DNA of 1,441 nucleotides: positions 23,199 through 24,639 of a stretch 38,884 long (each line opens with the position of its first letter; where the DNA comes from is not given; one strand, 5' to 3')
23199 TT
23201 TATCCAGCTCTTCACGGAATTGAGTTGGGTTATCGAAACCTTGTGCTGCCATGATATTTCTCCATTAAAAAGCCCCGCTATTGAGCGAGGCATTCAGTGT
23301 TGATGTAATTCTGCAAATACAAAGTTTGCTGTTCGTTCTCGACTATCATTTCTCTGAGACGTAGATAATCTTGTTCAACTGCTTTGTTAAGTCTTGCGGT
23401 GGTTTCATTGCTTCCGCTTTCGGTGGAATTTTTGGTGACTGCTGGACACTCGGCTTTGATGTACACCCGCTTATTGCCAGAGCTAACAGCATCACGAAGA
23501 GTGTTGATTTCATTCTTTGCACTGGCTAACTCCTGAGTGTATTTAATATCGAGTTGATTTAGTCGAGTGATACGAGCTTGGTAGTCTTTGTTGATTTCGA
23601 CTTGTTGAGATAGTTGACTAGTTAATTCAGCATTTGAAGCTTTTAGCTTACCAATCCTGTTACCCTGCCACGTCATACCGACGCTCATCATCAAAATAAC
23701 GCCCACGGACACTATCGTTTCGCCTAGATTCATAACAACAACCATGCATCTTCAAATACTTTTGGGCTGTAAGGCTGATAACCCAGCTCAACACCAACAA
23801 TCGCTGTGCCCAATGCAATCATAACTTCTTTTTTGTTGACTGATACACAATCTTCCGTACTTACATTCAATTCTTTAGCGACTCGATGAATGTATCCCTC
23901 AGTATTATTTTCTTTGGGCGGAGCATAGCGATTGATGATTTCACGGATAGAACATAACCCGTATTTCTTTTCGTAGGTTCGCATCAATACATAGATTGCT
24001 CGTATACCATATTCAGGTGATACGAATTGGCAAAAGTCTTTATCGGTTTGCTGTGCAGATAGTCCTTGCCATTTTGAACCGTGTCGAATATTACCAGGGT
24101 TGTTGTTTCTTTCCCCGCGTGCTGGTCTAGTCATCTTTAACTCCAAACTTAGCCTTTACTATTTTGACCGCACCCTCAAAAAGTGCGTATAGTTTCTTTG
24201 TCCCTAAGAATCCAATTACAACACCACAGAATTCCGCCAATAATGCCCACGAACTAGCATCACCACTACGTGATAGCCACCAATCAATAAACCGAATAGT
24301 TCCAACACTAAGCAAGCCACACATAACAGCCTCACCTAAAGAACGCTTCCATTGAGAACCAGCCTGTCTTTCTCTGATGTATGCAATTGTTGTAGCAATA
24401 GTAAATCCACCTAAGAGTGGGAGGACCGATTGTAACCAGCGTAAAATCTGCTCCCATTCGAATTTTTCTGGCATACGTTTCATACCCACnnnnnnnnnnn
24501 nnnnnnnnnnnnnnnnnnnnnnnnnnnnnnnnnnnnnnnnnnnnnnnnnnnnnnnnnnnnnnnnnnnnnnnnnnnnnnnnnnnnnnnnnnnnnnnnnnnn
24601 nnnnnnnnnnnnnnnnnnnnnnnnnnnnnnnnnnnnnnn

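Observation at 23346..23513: Embedded Rz1-type o-spanin not in the ORF track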

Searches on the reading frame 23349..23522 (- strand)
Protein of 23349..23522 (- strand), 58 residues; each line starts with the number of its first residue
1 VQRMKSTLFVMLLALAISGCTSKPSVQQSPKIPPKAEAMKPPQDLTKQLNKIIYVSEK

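Call 4: search_protein_families(library=pfam, proteins=[window:23349-23513:-], max_evalue=1)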
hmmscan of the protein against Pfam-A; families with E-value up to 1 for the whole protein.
window:23349-23513:- (55 aa): 3 families
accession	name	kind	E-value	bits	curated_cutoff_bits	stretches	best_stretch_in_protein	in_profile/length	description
PF06085.16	Rz1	-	1.6e-10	41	27.9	1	17-54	1-39/41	Lipoprotein Rz1 precursor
PF23793.1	LysC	-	0.079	13.3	27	1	13-44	2-26/69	Rz1-like lysis system protein LysC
PF20101.4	DUF6491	-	0.17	12.3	27.5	1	2-38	3-41/138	Family of unknown function (DUF6491)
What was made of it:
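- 23346..23522 (-): Rz1 (o-spanin) CDS with the most probable start, GTG 23522: 58 codons plus stop, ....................|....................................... Pfam Rz1 41 bits > GA 27.9 (call 4).
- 23349..23465 (-): Mature Rz1, 39 residues (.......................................): Thr at +2, 6 Pro, no second Cys, pI about 9.6. Pfam Rz1 model positions 1-39 of 41 align here (call 4).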

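Call 5: search_protein_families(library=phrogs, proteins=[window:23349-23513:-], max_evalue=0.01)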
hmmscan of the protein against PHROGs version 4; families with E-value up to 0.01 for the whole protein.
window:23349-23513:- (55 aa): 7 families
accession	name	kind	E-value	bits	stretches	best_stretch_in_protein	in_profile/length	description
phrog_3198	-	lysis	1.3e-16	60.8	1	2-55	5-61/68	Rz-like spanin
phrog_456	-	lysis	3.2e-05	24.5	1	1-48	10-50/102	Rz-like spanin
phrog_1267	-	lysis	8.3e-05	24.2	1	2-45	4-47/119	Rz-like spanin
phrog_812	-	lysis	0.00099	20.2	1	1-37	1-39/102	Rz-like spanin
phrog_11621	-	lysis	0.002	18.8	1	3-40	9-49/88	Rz-like spanin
phrog_2425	-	unknown function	0.0041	17.9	1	2-47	2-46/86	-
phrog_6360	-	unknown function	0.007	17.6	1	1-39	1-39/122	-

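Call 11: search_dna_similar(query=window:23349-23513:-, collection=phages, mode=protein, max_rows=60, max_evalue=0.001)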
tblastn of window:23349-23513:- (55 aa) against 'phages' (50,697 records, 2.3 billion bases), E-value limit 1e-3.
Records with a match: 121; places in all: 121; records where one place covers at least 80% of the query: 117.
Best place of each record, by identity: 95-99% 1; 90-95% 2; <60% 118.
By first word of the organism name: Escherichia 76; Vibrio 24; Enterobacteria 6; Proteus 3; Lambdavirus 2; Hafnia 2; Salmonella 1; Flyfo 1; Campylobacter 1; Providencia 1; and 4 more.
By host as written in the record: Escherichia coli 31; - 24; Vibrio anguillarum strain BA35 10; Escherichia sp. 8; Vibrio anguillarum BA35 5; Escherichia coli str. K-12 substr. MG1655 5; Escherichia coli ECOR13 5; Vibrio anguillarum strain 90-11-287 3; and 25 more.
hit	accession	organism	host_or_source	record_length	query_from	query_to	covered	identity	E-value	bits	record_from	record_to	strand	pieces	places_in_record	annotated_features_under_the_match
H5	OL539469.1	Proteus phage vB_PmiP_Brookers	Proteus mirabilis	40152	1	55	100%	96.4%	1e-27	107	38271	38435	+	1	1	putative lysis protein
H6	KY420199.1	Proteus phage vB_PvuS_Pm34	Proteus vulgaris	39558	1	55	100%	92.7%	2e-26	103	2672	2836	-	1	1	endopeptidase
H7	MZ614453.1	Salmonella phage MS2 LVA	Salmonella sp.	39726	1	55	100%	90.9%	3e-25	100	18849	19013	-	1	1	record has no annotation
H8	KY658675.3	Vibrio phage H20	Vibrio anguillarum BA35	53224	1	55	100%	54.4%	5e-9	55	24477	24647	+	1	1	endopeptidase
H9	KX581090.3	Vibrio phage Her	Vibrio anguillarum strain BA35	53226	1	55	100%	54.4%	5e-9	55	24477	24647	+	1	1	endopeptidase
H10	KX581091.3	Vibrio phage Cla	Vibrio anguillarum strain BA35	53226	1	55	100%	54.4%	5e-9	55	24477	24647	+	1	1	endopeptidase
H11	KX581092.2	Vibrio phage Len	Vibrio anguillarum strain BA35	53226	1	55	100%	54.4%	5e-9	55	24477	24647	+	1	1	endopeptidase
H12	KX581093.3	Vibrio phage Pel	Vibrio anguillarum strain BA35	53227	1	55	100%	54.4%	5e-9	55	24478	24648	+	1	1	endopeptidase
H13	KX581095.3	Vibrio phage pVa-1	Vibrio anguillarum strain BA35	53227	1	55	100%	54.4%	5e-9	55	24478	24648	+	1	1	endopeptidase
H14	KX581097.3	Vibrio phage pVa-6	Vibrio anguillarum strain BA35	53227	1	55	100%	54.4%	5e-9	55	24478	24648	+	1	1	endopeptidase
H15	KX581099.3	Vibrio phage Strym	Vibrio anguillarum strain BA35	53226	1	55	100%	54.4%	5e-9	55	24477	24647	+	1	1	endopeptidase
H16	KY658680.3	Vibrio phage pVa-8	Vibrio anguillarum BA35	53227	1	55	100%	54.4%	5e-9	55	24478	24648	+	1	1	endopeptidase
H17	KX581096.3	Vibrio phage vB_VspP_pVa5_12Jun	Vibrio anguillarum strain BA35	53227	1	55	100%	54.4%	5e-9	55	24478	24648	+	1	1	endopeptidase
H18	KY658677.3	Vibrio phage P3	Vibrio anguillarum BA35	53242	1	55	100%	54.4%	5e-9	55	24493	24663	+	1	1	endopeptidase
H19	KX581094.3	Vibrio phage pVa-2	Vibrio anguillarum strain BA35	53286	1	55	100%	54.4%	5e-9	55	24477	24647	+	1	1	endopeptidase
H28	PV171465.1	Vibrio phage VPBES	Vibrio anguillarum BES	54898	1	55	100%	54.4%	5e-9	55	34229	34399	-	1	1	Rz-like spanin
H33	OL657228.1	Escherichia phage 21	Escherichia coli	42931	1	55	100%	50.0%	9e-6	45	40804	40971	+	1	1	i-spanin | o-spanin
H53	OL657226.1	Escherichia phage 434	Escherichia coli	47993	1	55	100%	50.0%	9e-6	45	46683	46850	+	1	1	i-spanin | o-spanin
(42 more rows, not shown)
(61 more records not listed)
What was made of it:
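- Any alternative frame of a conserved gene looks conserved in tblastn (call 11).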

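Call 13: get_annotated_region(hit=H53, flank=1200)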
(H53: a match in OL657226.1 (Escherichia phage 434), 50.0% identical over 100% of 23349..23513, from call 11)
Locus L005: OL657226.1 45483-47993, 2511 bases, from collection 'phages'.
description: Escherichia phage 434, complete genome.
organism: Escherichia phage 434 (NCBI taxid 1541872)
taxonomy: Viruses; Duplodnaviria; Heunggongvirae; Uroviricota; Caudoviricetes; Alegriavirus
host: Escherichia coli; source: paris sewer late 1950s; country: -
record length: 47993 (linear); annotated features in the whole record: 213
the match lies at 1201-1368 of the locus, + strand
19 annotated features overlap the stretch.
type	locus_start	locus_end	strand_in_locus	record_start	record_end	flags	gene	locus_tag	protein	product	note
misc_feature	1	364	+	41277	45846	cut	-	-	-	-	approximate region of 434B nonhomology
regulatory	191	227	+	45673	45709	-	-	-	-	terminator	-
regulatory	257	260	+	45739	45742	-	-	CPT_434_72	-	ribosome_binding_site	-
CDS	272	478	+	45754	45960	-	-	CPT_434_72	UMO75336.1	holin class II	pinholin; 65/68 residue identity to S pinholin of phage 933W; pinholin class II; holin class II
regulatory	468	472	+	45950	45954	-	-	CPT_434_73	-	ribosome_binding_site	-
CDS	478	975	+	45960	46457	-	-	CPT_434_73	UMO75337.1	SAR endolysin glycosyl hydrolase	-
regulatory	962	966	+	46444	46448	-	-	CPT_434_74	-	ribosome_binding_site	-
CDS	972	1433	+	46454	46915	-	-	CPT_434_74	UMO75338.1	i-spanin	BLASTp similarity to phage lambda (NC_001416.1) i-spanin protein lambdap76 NP_040646.1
protein_bind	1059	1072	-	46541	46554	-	-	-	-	transcription factor CII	CII binding site consensus ttgynnnnnnttgy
misc_feature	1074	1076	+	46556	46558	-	-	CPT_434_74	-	-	this residue is V in DLP12 and 434B so recombination must be to right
regulatory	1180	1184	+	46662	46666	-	-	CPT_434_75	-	ribosome_binding_site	-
CDS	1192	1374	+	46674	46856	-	-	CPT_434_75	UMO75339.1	o-spanin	BLASTp similarity to phage lambda (NC_001416.1) i-spanin protein lambdap91 YP_001551744.1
CDS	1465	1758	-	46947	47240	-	-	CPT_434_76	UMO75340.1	outer membrane lipoprotein complement inhibitor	Iss-like outer membrane lipoprotein complement inhibitor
regulatory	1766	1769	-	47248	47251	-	-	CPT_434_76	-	ribosome_binding_site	-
CDS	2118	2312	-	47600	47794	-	-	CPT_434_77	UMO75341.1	hypothetical protein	InterPro domain of unknown function DUF3950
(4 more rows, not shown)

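Call 14: get_annotated_region(hit=H33, flank=1200)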
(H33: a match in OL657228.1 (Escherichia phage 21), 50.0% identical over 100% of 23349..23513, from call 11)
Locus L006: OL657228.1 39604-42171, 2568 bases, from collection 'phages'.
description: Escherichia phage 21, complete genome.
organism: Escherichia phage 21 (NCBI taxid 2910191)
taxonomy: Viruses; Duplodnaviria; Heunggongvirae; Uroviricota; Caudoviricetes; Jouyvirus
host: Escherichia coli; source: paris sewer late 1950s; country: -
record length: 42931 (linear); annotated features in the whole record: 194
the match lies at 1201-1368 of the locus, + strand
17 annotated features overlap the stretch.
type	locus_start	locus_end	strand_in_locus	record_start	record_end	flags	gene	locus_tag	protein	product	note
tRNA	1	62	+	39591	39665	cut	-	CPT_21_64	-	tRNA-Asn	-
tRNA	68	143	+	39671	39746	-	-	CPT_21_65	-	tRNA-Thr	-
regulatory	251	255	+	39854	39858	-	-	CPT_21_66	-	ribosome_binding_site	-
CDS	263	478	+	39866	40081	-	-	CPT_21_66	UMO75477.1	antiholin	S21-71 product of dual start; PMID:2019562; antipinholin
CDS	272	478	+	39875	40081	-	-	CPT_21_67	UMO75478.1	holin class II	S21-68 product of dual start; PMID:2019562; pinholin class II; holin class II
regulatory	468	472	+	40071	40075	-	-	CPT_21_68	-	ribosome_binding_site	-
CDS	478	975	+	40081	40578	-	-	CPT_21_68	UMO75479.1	SAR endolysin glycosyl hydrolase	-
regulatory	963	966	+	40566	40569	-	-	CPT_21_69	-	ribosome_binding_site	-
CDS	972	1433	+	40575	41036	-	-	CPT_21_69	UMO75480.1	i-spanin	inner membrane spanin protein, PMID:17900620, 10361276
regulatory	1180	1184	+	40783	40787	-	-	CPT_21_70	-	ribosome_binding_site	-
CDS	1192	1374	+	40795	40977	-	-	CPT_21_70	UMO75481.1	o-spanin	outer membrane spanin protein, PMID:17900620, 10361276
CDS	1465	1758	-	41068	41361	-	-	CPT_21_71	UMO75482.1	outer membrane lipoprotein complement inhibitor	BLASTp e-value=1.03091e-56 similarity to phage lambda (UniProt OX10710) Lipoprotein bor P26814_BOR_LAMBD; Iss-like ...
regulatory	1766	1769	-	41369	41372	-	-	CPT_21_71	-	ribosome_binding_site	-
regulatory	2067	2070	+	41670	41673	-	-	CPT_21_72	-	ribosome_binding_site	-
CDS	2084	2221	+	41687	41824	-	-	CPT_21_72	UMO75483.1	hypothetical protein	-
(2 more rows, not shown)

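Call 15: get_annotated_region(hit=H8, flank=1200)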
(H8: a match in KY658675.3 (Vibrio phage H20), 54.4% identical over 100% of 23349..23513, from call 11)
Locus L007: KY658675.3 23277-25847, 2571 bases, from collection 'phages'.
description: Vibrio phage H20, complete genome.
organism: Vibrio phage H20 (NCBI taxid 1965457)
taxonomy: Viruses; Duplodnaviria; Heunggongvirae; Uroviricota; Caudoviricetes
host: Vibrio anguillarum BA35; source: marine water, aquaculture sample; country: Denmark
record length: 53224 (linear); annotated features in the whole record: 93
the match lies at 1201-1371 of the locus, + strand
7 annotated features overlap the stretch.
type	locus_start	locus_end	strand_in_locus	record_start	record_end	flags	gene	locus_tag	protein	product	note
CDS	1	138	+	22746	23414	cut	-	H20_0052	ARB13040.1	hypothetical protein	-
CDS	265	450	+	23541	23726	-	-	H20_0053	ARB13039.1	hypothetical protein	-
CDS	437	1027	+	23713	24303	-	-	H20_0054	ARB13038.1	lysozyme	lysozyme protein structure; Phage lysozyme from lambdoid prophage DLP12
CDS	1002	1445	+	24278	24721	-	-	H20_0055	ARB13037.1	endopeptidase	-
CDS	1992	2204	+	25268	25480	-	-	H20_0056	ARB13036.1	hypothetical protein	-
CDS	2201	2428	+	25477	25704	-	-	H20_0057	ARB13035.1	hypothetical protein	-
CDS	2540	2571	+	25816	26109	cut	-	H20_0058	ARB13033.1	hypothetical protein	-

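Call 16: get_annotated_region(hit=H28, flank=1200)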
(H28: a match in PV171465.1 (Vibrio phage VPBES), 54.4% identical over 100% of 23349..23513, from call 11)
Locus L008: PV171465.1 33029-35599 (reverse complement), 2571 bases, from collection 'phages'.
description: Vibrio phage VPBES, complete genome.
organism: Vibrio phage VPBES (NCBI taxid 3410927)
taxonomy: Viruses
host: Vibrio anguillarum BES; source: waste water; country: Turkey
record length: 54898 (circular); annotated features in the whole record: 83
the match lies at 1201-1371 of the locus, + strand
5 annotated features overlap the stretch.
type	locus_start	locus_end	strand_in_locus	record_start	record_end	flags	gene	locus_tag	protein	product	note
CDS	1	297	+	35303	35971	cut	-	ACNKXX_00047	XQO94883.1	hypothetical protein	-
CDS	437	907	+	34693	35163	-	-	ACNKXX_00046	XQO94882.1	SAR-endolysin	-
CDS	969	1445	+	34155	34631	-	-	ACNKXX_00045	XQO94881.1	Rz-like spanin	lysis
CDS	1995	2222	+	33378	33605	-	-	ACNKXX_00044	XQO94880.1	hypothetical protein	-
CDS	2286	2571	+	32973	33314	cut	-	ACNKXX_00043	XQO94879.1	hypothetical protein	-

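Call 37: search_protein_families(library=ncbifam, proteins=[window:23349-23522:-], max_evalue=0.01)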
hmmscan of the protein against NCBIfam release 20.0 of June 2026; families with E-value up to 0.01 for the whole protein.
seq(58 aa): 1 family
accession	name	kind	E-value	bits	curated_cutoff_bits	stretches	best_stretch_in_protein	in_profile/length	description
TIGR02722.1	lp_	equivalog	0.00037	20.5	110.55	1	5-53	4-52/189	penicillin-binding protein activator LpoB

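Call 38: find_homologous_proteins(query=window:23349-23522:-, max_evalue=0.001)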
Query seq(58 aa) (58 aa): 1 proteins with E <= 0.001 among 1 candidates.
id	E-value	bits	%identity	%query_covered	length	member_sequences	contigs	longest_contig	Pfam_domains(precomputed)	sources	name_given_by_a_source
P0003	1.6e-17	79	85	83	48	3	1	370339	PF06085.17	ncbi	ncbi:lysis system o-spanin lipoprotein Rz1 [Proteus mirabilis]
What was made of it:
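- Tried and rejected: It says nothing about how rare the sequence is, because tblastn found it in 121 phage records (calls 11, 38).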

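Call 44: search_solved_structures(query=window:23349-23522:-, max_evalue=10)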
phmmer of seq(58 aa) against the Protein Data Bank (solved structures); distinct sequences matched with E-value up to 10: 7.
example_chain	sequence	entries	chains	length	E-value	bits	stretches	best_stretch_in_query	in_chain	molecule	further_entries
9fqr_Qy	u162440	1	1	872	0.018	18.5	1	22-49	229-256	Dynein regulatory complex subunit 7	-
7osf_H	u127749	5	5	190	1.3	12.8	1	6-30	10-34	Copper-binding lipoprotein NosL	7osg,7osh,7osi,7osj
7znq_L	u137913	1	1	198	1.3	12.7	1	6-30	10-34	Copper-binding lipoprotein NosL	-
3x2r_D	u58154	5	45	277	1.4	12.6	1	7-52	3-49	CsgG | Curli production assembly/transport protein CsgG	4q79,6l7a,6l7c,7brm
6lqh_A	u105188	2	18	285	1.4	12.6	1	7-52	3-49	Curli production assembly/transport component CsgG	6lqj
9xac_0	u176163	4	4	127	2.4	11.9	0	25-53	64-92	Trm112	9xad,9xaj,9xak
8qkd_A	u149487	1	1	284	9.1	10.1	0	5-39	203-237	sc-CC-5-24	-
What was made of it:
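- On Two-component spanin system (Rz/Rz1): No solved structure of any Rz1 relative was found (call 44).
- Tried and rejected: PDB sequence search with Rz1 gave nothing significant, so there is no structural template (call 44).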

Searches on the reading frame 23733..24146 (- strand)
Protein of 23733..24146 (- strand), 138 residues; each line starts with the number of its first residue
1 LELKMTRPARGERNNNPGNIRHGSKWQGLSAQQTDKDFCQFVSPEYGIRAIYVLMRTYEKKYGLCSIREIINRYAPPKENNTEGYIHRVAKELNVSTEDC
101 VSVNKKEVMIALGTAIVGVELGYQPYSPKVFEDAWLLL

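Call 4: search_protein_families(library=pfam, proteins=[window:23733-24146:-], max_evalue=1)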
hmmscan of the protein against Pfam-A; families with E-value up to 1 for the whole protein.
window:23733-24146:- (138 aa): 1 family
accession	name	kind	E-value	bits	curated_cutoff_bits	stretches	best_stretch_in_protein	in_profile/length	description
PF03412.21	Peptidase_C39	-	0.19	12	22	1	40-99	7-63/133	Peptidase C39 family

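Call 5: search_protein_families(library=phrogs, proteins=[window:23733-24146:-], max_evalue=0.01)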
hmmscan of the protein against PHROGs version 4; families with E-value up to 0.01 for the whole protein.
window:23733-24146:- (138 aa): 5 families
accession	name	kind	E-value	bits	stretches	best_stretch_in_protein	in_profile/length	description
phrog_873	-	head and packaging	9.6e-49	167.6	1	5-134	351-483/1277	endolysin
phrog_2276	-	tail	8e-18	65.5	1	9-132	490-608/673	tail length tape measure protein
phrog_7182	-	other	2e-15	57.1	1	10-122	659-781/1228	tail injection transglycosylase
phrog_992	-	head and packaging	4.3e-12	46.4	1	11-131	166-283/764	head protein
phrog_7694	-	unknown function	2.2e-09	37.7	1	9-120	504-615/675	-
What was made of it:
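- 23730..24146 (-): Endolysin. PHROG 873 'endolysin' 9.6e-49 (call 5).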

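Call 37: search_protein_families(library=ncbifam, proteins=[window:23733-24146:-], max_evalue=0.01)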
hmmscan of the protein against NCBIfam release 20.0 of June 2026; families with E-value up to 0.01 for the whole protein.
window:23733-24146:- (138 aa): 0 families

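Call 42: search_solved_structures(query=window:23733-24146:-, max_evalue=1)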
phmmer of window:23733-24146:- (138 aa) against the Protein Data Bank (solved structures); distinct sequences matched with E-value up to 1: 2.
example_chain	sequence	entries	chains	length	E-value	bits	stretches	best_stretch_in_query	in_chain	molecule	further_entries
7q47_A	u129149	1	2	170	2.8e-22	82.1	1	8-120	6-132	Endolysin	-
9vvp_L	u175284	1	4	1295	8.3e-18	67.6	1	9-132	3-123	Gp29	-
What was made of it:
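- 23730..24146 (-): PDB 7q47 'Endolysin' E=2.8e-22 (call 42).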

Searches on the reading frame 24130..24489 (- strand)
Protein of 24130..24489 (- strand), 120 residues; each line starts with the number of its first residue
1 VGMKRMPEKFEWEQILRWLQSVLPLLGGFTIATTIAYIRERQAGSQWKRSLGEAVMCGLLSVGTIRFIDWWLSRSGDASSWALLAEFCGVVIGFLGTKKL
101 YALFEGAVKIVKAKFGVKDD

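Call 4: search_protein_families(library=pfam, proteins=[window:24130-24489:-], max_evalue=1)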
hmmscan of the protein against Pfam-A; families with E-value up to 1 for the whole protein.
window:24130-24489:- (120 aa): 1 family
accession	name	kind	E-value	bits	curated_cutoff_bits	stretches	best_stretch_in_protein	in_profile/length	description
PF05106.17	Phage_holin_3_1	-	4.1e-14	53.2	23.8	1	12-106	7-94/99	Phage holin family (Lysis protein S)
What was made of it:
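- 24127..24489 (-): Class I (lambda S-like) holin. PF05106 4.1e-14 (call 4).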

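Call 5: search_protein_families(library=phrogs, proteins=[window:24130-24489:-], max_evalue=0.01)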
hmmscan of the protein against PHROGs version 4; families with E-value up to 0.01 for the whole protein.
window:24130-24489:- (120 aa): 1 family
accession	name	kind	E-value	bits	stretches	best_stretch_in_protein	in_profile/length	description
phrog_126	-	lysis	1.4e-19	71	1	4-118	2-108/114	holin/anti-holin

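Call 37: search_protein_families(library=ncbifam, proteins=[window:24130-24489:-], max_evalue=0.01)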
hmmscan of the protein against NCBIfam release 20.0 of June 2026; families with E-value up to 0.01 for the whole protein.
window:24130-24489:- (120 aa): 1 family
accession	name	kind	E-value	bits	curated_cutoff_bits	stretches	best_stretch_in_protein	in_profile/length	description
TIGR01594.1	holin_lambda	equivalog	4.7e-13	49.3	55.05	1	6-119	2-107/107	phage holin, lambda family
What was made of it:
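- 24127..24489 (-): TIGR01594 49.3 bits, just under its cut-off of 55 (call 37).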
